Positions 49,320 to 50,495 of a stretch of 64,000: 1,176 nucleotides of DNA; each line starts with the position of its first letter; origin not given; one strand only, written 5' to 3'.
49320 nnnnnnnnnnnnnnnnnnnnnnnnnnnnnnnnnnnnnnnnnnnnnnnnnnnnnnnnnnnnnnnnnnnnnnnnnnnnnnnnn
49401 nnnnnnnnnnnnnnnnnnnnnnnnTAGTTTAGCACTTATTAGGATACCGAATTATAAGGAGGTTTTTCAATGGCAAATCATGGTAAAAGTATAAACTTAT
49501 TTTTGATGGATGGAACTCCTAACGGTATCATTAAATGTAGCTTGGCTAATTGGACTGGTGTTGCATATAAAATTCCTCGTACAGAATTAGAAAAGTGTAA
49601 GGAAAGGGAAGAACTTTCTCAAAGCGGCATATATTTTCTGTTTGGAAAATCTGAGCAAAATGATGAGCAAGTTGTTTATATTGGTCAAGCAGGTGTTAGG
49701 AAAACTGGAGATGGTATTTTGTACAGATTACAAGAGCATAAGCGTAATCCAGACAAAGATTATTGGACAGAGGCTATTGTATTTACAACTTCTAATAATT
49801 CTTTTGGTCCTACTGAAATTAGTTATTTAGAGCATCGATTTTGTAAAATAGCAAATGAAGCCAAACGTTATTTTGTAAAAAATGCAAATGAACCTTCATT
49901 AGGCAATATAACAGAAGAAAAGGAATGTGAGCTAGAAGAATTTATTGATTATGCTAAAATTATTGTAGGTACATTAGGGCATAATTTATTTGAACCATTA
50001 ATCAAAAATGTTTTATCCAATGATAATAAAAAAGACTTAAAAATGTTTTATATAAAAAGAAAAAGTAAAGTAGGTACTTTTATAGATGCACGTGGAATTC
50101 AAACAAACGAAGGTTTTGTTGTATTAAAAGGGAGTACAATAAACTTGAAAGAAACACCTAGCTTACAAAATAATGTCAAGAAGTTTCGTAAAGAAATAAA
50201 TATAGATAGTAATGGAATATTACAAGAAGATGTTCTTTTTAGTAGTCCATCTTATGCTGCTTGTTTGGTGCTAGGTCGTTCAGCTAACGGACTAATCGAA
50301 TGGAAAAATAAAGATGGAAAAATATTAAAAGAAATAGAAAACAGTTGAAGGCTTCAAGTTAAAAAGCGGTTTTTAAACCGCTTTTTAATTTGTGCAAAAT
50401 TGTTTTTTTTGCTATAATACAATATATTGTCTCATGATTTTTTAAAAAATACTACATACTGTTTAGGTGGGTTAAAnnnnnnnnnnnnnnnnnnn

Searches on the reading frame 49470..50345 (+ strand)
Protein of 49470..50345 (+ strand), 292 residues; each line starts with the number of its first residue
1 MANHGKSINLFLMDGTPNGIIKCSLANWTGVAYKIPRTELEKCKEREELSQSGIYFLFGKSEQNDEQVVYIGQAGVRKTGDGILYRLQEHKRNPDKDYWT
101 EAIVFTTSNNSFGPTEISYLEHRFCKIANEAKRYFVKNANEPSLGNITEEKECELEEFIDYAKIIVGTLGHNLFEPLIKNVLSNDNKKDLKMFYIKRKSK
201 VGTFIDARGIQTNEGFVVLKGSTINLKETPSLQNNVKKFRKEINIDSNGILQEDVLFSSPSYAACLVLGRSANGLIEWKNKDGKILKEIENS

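Call 3: search_protein_families(library=pfam, proteins=[window:49470-50345:+], max_evalue=1)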
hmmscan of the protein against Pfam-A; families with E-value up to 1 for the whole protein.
window:49470-50345:+ (292 aa): 3 families
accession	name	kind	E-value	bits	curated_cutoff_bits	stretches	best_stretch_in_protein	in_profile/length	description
PF14267.11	DUF4357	-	3e-16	59.5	38.4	1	246-285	14-53/54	Domain of unknown function (DUF4357)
PF18755.6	RAMA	-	0.16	12.3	35.2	1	243-289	48-97/107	Restriction Enzyme Adenine Methylase Associated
PF06450.18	NhaB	-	0.2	10.9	27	1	163-197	365-399/515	Bacterial Na+/H+ antiporter B (NhaB)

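Call 63: search_protein_families(library=ncbifam, proteins=[window:49470-50345:+], max_evalue=0.01)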
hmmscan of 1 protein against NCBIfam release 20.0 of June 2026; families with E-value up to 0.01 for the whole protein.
window:49470-50345:+ (292 aa): 0 families
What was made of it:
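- Tried and rejected: NCBIfam gave no name for the 292-aa neighbour (call 63).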
